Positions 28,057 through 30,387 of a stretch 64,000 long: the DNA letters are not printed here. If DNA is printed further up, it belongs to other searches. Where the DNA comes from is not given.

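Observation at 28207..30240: Lycopene elongase fused in frame to a GT2 carotenoid glycosyltransferase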

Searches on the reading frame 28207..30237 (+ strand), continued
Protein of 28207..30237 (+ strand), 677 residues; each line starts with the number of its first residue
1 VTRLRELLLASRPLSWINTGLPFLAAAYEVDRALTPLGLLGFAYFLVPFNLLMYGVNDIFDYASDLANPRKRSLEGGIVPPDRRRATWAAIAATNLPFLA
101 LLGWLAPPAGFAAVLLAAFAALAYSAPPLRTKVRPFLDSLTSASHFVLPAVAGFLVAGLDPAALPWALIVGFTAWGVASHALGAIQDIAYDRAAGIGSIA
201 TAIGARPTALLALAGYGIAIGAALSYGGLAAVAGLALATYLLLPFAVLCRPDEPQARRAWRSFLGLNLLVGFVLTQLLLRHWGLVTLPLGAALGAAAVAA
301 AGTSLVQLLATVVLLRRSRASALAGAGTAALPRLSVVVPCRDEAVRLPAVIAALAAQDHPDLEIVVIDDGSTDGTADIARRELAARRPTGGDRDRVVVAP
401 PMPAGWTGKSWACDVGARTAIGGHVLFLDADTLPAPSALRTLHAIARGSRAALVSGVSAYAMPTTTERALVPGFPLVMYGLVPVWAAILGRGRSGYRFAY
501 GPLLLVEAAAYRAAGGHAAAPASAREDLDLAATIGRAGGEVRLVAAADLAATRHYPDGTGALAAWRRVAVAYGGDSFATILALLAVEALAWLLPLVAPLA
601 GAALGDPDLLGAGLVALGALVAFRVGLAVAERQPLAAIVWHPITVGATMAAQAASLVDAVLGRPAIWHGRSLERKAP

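Call 10: find_related_loci(query=window:28207-30237:+, collection=genome_contigs, flank=8000)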
Query window:28207-30237:+ (677 aa) in genome_contigs; peptide patterns used: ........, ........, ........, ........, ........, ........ (x = any residue, [..] = any of these).
305 stretches matched a pattern; 199 encode a relative of the query (tblastn E <= 1e-3); the best 80 are kept; 80 distinct loci.
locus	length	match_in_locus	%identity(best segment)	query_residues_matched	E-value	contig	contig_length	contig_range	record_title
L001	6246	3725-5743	65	4-675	0e+0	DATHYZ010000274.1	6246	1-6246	MAG TPA_asm: Candidatus Limnocylindrales bacterium isolate SMAG_U16225 k141_584221, whole genome shotgun sequence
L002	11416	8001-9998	62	4-673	0e+0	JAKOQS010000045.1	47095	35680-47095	MAG: Chloroflexota bacterium isolate all_maxbin.208 k201_163234, whole genome shotgun sequence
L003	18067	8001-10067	62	1-669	0e+0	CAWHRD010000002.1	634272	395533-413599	MAG: uncultured Chloroflexia bacterium isolate MFD05942.bin.3.408 genome assembly, contig: contig_38335, whole genome sh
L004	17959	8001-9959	63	4-660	0e+0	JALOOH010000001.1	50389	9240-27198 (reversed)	MAG: Chloroflexi bacterium isolate Prado098 scaffold_355, whole genome shotgun sequence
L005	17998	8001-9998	62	4-673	0e+0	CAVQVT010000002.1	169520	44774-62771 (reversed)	MAG: uncultured Chloroflexia bacterium isolate MFD00032.bin.2.129 genome assembly, contig: contig_111755, whole genome s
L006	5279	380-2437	63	5-673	0e+0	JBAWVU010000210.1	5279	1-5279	MAG: Chloroflexota bacterium isolate ELA019 MAG019_210, whole genome shotgun sequence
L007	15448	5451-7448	61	4-672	0e+0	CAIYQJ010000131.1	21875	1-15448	MAG: uncultured Chloroflexi bacterium isolate Kiruna_bin-01429 genome assembly, contig: bin-01429:131/476, whole genome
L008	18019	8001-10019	64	4-669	0e+0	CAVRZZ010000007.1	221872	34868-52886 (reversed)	MAG: uncultured Chloroflexia bacterium isolate MFD05942.bin.1.135 genome assembly, contig: contig_37793, whole genome sh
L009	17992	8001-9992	62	5-673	0e+0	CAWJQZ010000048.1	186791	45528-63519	MAG: uncultured Chloroflexia bacterium isolate MFD02979.bin.2.128 genome assembly, contig: contig_68813, whole genome sh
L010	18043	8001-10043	63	1-673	0e+0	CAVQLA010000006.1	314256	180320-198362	MAG: uncultured Chloroflexia bacterium isolate MFD00032.bin.1.157 genome assembly, contig: contig_22609, whole genome sh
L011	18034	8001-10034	62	4-673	0e+0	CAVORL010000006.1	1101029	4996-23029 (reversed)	MAG: uncultured Chloroflexia bacterium isolate MFD09964.bin.2.179 genome assembly, contig: contig_7734, whole genome sho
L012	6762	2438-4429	56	5-672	4e-177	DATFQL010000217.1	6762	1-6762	MAG TPA_asm: Candidatus Limnocylindrales bacterium isolate SMAG_U9328 k141_321382, whole genome shotgun sequence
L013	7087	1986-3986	51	4-672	1e-167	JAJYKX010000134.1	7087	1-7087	MAG: Chloroflexi bacterium isolate DBS2-1.bin55 NODE_21330_length_7087_cov_6.067241, whole genome shotgun sequence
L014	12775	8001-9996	51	4-672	1e-147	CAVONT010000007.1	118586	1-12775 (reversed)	MAG: uncultured Chloroflexia bacterium isolate MFD09848.bin.2.44 genome assembly, contig: contig_20786, whole genome sho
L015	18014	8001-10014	59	7-669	0e+0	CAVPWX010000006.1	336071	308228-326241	MAG: uncultured Chloroflexia bacterium isolate MFD00032.bin.2.189 genome assembly, contig: contig_27908, whole genome sh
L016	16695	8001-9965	32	4-671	5e-85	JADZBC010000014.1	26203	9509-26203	MAG: bacterium isolate SJ655 c_000001500598, whole genome shotgun sequence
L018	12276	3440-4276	63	7-285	9e-77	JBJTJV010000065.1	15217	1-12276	MAG: Chloroflexota bacterium isolate samp_4310_metabat2_114 samp_4310_349247, whole genome shotgun sequence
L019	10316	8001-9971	29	3-670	4e-75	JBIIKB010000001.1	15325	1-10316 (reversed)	MAG: Candidatus Saccharimonadia bacterium isolate ME2001-10-09pf_3300042861_group1_bin39 Rohwer_bin1541_scaffold_3767_c1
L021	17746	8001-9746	34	10-596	3e-75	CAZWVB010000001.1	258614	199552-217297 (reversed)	MAG TPA_asm: uncultured Candidatus Saccharibacteria bacterium isolate binchicken_co118_27 genome assembly, contig: NODE_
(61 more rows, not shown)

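Call 24: search_solved_structures(query=A1, max_evalue=0.001)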
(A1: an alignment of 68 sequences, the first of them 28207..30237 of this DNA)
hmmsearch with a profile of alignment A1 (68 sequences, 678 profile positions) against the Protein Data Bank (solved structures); distinct sequences matched with E-value up to 0.001: 45.
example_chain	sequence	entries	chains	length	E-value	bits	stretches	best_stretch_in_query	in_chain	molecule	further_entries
2z87_A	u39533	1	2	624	4.4e-19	71.7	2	331-456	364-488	Chondroitin synthase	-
2z86_A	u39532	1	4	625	4.4e-19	71.7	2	331-456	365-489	Chondroitin synthase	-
6yv7_B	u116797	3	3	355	3.9e-15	58.7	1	302-540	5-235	Glycosyl transferase, family 2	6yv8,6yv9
6yv7_A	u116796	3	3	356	5.5e-15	58.2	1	302-540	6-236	Glycosyl transferase, family 2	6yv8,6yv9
5tze_C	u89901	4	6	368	2.3e-13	52.9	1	340-452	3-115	Glycosyl transferase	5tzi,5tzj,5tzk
5tz8_A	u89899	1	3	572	4.9e-13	51.8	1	340-452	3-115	Glycosyl transferase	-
3l7m_A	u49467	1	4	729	1e-12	50.7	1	338-459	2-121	Teichoic acid biosynthesis protein F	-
3l7i_A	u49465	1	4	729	1e-12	50.7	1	338-459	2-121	Teichoic acid biosynthesis protein F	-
3l7j_A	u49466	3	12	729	1e-12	50.7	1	338-459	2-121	Teichoic acid biosynthesis protein F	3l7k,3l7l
5hea_A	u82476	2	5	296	2.1e-12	49.7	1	339-452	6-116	Putative glycosyltransferase (GalT1)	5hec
3bcv_A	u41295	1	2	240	5.6e-12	48.3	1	337-463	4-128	Putative glycosyltransferase protein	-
8vh7_A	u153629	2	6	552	5.7e-12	48.2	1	332-459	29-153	Heparosan synthase B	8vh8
8viw_A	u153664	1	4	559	5.9e-12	48.2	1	332-459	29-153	Heparosan synthase B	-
6p61_A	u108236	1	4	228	1.2e-11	47.2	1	332-445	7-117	Glycosyltransferase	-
5mlz_A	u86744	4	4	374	5.4e-11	45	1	337-452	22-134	Dolichol monophosphate mannose synthase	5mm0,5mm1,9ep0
4tq3_A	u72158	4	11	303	8.4e-07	31.2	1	12-224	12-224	Prenyltransferase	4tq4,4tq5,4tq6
4od4_A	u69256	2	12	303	4.8e-05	25.3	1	167-272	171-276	4-hydroxybenzoate octaprenyltransferase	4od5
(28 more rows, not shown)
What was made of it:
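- On UbiA intramembrane prenyltransferase superfamily: PDB profile hits 4tq3 and 4od4 (call 24).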

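Call 30: predict_structure(alignment_id=A1)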
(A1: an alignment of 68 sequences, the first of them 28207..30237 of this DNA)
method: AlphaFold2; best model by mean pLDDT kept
length: 677 residues; sequences in the alignment: 68
mean_pLDDT: 94.0   pTM: 0.91
mean pLDDT of the five models: 94.0, 92.9, 92.6, 92.4, 91.9
residues with pLDDT >= 90: 579; 70-90: 81; 50-70: 16; < 50: 1
segments of 3 or more residues with pLDDT < 50: none
pLDDT, mean of each block of 10 residues (from residue 1): 83 88 96 97 96 91 74 61 88 97 98 98 92 91 96 98 97 97 92 87 97 98 95 97 98 93 95 94 93 97 98 98 94 97 96 97 97 97 94 94 92 97 97 98 98 97 96 97 95 84 97 97 93 95 98 90 94 94 98 98 98 98 98 97 98 97 87 66
secondary structure, 60 per line:
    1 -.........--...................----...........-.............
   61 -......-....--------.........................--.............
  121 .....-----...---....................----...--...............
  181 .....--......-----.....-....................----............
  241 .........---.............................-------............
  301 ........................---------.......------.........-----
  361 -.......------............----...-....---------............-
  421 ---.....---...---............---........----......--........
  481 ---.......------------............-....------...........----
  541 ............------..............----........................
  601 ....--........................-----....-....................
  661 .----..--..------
elements in order: H2-10 H13-31 H36-46 H48-60 H62-67 H69-72 H81-105 H108-125 H137-156 H166-185 H188-193 H199-203 H205-224 H229-249 H253-281 H289-324 E334-340 H347-355 E362-368 H375-386 E395-398 H408-419 E424-428 E432-434 H438-449 E453-460 H465-470 H473-480 H484-490 E503-507 H508-514 H516-519 H526-536 E541-552 H559-572 H577-604 H607-630 H636-639 H641-661
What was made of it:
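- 28207..30240 (+): Fusion gene, 677 aa: lycopene-elongase-type UbiA prenyltransferase + GT2 glycosyltransferase. AlphaFold2 pLDDT 94, pTM 0.91 (call 30).
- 29071..29178 (+): Linker transmembrane helix (residues 289-324), equivalent to the GT2 module's own N-terminal anchor. DSSP helix 289-324 in the model (call 30).
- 29926..30189 (+): C-terminal helical membrane region of the GT2 half (residues 574-661). Helices 577-604, 607-630 and 641-661 in the model (call 30).
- AlphaFold2 pTM 0.91 for the whole two-domain chain (call 30).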

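Call 34: fold_search(model_id=the predicted structure, library=pdb)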
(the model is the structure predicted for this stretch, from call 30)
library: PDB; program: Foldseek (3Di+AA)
matches with E <= 10: 1030; with E <= 0.001: 226
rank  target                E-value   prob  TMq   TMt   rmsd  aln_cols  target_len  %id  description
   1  6yv7_B                4.1e-08  1.00  0.31  0.57  12.0       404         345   21  Mannosyltransferase PcManGT from Pyrobaculum calidifontis (released 2020-07-22)
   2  9b8v_E                1.0e-07  1.00  0.36  0.29  27.4       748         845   14  AlphaFold2 informed cryo-EM model of the E. coli cellulose synthase BcsAG3B6 complex (released 2025-02-19)
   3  4p00_A                1.1e-07  1.00  0.32  0.30  16.2       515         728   15  Bacterial Cellulose Synthase in complex with cyclic-di-GMP and UDP (released 2014-04-09)
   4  6yv7_A                1.5e-07  1.00  0.31  0.57   8.7       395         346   21  Mannosyltransferase PcManGT from Pyrobaculum calidifontis (released 2020-07-22)
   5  9yq5_A                2.1e-07  1.00  0.34  0.45  12.5       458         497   12  Chlorella virus hyaluronan synthase bound to an inserted UDP-GlcA (released 2025-12-10)
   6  7sp7_A                2.2e-07  1.00  0.33  0.43  12.2       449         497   11  Chlorella virus hyaluronan synthase inhibited by UDP (released 2022-04-06)
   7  6hnq_B                3.3e-07  1.00  0.25  0.49  13.5       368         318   12  TarP-6RboP-(CH2)6NH2 (released 2018-10-24)
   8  6h4f_F                3.6e-07  1.00  0.23  0.47  13.7       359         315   12  TarP-3RboP (released 2018-09-26)
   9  4hg6_A                3.7e-07  1.00  0.36  0.33  14.8       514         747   18  Structure of a cellulose synthase - cellulose translocation intermediate (released 2012-12-19)
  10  6h21_B                4.0e-07  1.00  0.24  0.49  13.7       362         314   12  TarP-UDP-GlcNAc-Mn (released 2018-09-26)
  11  6h4f_B                4.6e-07  1.00  0.25  0.49  13.5       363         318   13  TarP-3RboP (released 2018-09-26)
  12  6h4f_A                5.0e-07  1.00  0.25  0.49  13.2       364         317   14  TarP-3RboP (released 2018-09-26)
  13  6h1j_A                5.0e-07  1.00  0.23  0.46  13.9       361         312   12  TarP native (released 2018-09-26)
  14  6h4f_Q                5.6e-07  1.00  0.24  0.49  13.3       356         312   12  TarP-3RboP (released 2018-09-26)
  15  6h4f_C                5.6e-07  1.00  0.23  0.46  13.7       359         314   12  TarP-3RboP (released 2018-09-26)
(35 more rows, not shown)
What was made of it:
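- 29197..29886 (+): GT-A catalytic domain of the GT2 half (residues ~331-560), cytoplasmic. Foldseek best matches are membrane GT2 enzymes: PcManGT 6yv7, BcsA, hyaluronan synthase (call 34).
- On Glycosyltransferase family 2 (GT-A fold): Foldseek top hits are membrane GT2s at probability 1.00 (call 34).
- Closest known: Membrane GT2 enzymes acting on isoprenoid lipids: CruG. Same: 6yv7 is the best Foldseek and a top sequence match (calls 24, 34).
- By sequence and fold the GT2 half resembles polyprenyl-phosphate and polysaccharide GT2s as much as carotenoid GTs (calls 24, 34).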

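Call 39: search_protein_representatives(protein=window:28207-30237:+)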
Query: 677 residues. Proteins with E-value up to 0.001 (for the whole library): 22712; up to 1e-10: 5510; up to 1e-30: 188. The best 150 are listed.
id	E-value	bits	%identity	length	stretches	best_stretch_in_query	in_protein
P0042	2.0e-199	680.9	56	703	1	4-673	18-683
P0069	9.9e-181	619.1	54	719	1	4-672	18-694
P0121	4.3e-154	531.1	50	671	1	5-672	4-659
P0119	2.0e-128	446.3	48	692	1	5-671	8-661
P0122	8.8e-128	444.2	46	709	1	23-666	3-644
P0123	1.4e-127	443.5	45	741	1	5-668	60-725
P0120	3.7e-126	438.8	48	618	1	67-670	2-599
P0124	5.8e-126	438.1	46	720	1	4-663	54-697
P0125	3.1e-123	429.1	45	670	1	5-675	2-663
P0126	8.3e-121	421.1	46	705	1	9-662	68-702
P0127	2.1e-120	419.8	42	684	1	3-663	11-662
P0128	4.0e-111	389.1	44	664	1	6-673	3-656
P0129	2.8e-110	386.3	48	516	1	164-665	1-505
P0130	3.5e-106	372.8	48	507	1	178-673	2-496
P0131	6.5e-102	358.7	54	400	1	289-662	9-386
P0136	3.1e-83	297.0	43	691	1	3-665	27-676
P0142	1.3e-77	278.4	32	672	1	4-668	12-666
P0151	3.5e-63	230.7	51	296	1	4-281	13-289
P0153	3.2e-62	227.6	47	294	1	4-281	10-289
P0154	6.8e-62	226.5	51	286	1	1-279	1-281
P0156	6.4e-59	216.6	51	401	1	6-275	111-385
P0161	9.6e-57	209.4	42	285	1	1-279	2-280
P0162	5.7e-56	206.9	46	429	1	4-279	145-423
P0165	1.4e-55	205.6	38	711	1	5-662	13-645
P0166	2.2e-54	201.6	43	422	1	5-282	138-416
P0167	2.3e-54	201.5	45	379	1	305-664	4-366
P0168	5.6e-54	200.3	51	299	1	7-275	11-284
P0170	2.5e-53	198.2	41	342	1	336-673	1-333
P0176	5.5e-51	190.4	31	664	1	7-644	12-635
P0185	5.2e-46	174.0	42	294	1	3-279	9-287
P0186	8.2e-46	173.3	43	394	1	329-661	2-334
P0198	2.0e-40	155.5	39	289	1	4-280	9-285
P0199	3.0e-40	154.9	39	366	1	330-648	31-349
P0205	1.9e-38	149.0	42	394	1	296-676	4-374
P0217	1.9e-36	142.4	37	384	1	331-671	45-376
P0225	1.6e-35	139.3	38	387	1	329-673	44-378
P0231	8.7e-35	136.9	39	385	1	317-673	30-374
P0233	1.7e-34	135.9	37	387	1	323-673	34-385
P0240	6.6e-34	134.0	36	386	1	305-674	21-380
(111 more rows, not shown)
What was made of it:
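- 29050..29070 (+): Junction (residues 282-288, WGLVTLP), predicted to lie outside the membrane. Unfused UbiA homologues end at query ~279-282 and standalone GT2 homologues start at ~289-305 (call 39).
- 29071..29178 (+): Included in standalone GT2 homologues (call 39).
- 29926..30189 (+): Also present in standalone homologues, whose alignments reach query ~670 (call 39).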

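Call 40: list_cluster_members(proteins=[P0151, P0153, P0154, P0161, P0168, P0185, P0198, P0162, P0156, P0166])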
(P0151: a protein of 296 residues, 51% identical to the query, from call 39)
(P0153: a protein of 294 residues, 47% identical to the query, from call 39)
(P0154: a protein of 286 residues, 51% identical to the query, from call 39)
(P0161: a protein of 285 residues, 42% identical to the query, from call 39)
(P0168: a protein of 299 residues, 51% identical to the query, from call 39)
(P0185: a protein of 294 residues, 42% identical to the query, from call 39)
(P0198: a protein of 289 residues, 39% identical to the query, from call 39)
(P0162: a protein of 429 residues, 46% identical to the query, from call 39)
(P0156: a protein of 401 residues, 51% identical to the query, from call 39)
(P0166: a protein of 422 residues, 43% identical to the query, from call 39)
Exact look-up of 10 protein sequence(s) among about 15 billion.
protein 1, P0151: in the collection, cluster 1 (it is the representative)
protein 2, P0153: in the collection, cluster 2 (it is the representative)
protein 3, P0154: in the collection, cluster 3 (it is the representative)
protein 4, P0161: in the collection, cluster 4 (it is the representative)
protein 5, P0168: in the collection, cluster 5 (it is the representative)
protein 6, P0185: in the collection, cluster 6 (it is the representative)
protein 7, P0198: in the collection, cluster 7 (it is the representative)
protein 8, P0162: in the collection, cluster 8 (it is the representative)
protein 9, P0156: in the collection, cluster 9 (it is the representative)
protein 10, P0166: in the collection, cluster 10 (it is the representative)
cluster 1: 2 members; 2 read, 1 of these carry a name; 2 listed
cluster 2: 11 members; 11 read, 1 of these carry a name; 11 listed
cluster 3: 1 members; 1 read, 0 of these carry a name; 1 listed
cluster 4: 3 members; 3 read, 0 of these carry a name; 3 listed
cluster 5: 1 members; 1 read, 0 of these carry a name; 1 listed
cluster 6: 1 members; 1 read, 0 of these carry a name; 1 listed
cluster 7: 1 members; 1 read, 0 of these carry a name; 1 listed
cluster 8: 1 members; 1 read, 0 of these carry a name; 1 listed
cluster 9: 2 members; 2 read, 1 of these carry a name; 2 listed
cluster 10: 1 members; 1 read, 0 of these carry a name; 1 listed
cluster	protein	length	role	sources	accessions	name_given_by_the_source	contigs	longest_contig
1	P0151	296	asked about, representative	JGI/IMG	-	-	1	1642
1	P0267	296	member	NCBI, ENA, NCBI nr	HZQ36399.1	MAG TPA: prenyltransferase [Dehalococcoidia bacterium] | prenyltransferase [Dehalococcoidia bacterium]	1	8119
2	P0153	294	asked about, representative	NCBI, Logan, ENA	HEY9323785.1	MAG TPA: prenyltransferase [Agromyces sp.]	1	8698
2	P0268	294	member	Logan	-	-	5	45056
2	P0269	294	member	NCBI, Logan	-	-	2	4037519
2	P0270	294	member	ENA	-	-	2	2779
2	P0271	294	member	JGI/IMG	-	-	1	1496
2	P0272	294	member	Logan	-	-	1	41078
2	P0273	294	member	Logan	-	-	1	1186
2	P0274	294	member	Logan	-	-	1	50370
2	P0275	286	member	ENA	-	-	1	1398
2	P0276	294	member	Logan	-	-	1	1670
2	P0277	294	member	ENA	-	-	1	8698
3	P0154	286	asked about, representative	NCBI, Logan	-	-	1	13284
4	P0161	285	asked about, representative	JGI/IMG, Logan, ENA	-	-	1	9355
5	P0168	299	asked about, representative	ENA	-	-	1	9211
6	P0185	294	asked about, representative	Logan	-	-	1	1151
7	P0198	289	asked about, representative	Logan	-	-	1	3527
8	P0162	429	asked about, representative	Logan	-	-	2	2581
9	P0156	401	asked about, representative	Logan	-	-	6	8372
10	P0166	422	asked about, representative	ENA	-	-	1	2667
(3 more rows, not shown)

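Call 41: list_cluster_members(proteins=[P0167, P0170, P0186, P0199, P0205, P0217, P0225, P0231, P0233, P0240])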
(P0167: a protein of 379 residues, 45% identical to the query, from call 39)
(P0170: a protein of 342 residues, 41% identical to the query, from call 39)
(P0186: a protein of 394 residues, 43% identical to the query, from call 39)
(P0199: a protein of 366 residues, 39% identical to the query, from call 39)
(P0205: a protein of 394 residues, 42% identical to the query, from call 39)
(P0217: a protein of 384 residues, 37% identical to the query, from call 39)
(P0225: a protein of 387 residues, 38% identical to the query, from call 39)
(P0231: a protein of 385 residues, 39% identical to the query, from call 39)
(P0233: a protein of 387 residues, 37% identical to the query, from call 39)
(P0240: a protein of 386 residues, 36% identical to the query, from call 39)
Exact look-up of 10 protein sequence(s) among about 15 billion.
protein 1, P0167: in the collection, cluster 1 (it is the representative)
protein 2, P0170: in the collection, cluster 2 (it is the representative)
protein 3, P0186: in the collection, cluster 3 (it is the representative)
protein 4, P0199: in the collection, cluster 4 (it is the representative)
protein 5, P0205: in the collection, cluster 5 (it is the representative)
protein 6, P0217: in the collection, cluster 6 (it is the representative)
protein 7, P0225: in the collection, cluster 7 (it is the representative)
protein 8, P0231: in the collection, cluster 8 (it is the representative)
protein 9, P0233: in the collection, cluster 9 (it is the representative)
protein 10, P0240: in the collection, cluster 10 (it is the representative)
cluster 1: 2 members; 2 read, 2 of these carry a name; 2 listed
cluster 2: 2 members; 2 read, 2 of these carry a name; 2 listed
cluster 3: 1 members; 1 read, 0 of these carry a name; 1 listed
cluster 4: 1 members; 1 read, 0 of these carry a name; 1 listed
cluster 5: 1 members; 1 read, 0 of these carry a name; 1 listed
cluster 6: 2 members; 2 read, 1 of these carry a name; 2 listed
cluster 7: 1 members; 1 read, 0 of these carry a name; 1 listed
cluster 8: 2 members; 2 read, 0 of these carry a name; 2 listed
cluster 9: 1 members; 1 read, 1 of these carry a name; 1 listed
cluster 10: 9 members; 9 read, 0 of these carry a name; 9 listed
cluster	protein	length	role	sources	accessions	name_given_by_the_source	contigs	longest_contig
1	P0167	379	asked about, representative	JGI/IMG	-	hypothetical protein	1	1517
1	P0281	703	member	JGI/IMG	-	hypothetical protein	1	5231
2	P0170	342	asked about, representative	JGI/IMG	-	cellulose synthase/poly-beta-1,6-N-acetylglucosamine synthase-like glycosyltransferase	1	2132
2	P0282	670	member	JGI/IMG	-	4-hydroxybenzoate polyprenyltransferase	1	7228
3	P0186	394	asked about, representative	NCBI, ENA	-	-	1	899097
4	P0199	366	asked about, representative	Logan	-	-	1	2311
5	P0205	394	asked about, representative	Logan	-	-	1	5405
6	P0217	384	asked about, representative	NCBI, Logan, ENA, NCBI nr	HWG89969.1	MAG TPA: glycosyltransferase [Candidatus Thermoplasmatota archaeon] | glycosyltransferase [Candidatus Thermoplasmatota archaeon]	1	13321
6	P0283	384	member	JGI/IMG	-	-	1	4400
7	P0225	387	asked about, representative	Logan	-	-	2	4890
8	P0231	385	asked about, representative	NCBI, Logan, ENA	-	-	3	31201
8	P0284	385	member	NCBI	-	-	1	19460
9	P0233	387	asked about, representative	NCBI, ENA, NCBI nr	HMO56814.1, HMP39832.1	MAG TPA: glycosyltransferase family 2 protein [Roseiflexaceae bacterium] | glycosyltransferase family 2 protein [Roseiflexaceae bacterium]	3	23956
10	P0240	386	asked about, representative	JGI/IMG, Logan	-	-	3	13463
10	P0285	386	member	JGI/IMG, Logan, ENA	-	-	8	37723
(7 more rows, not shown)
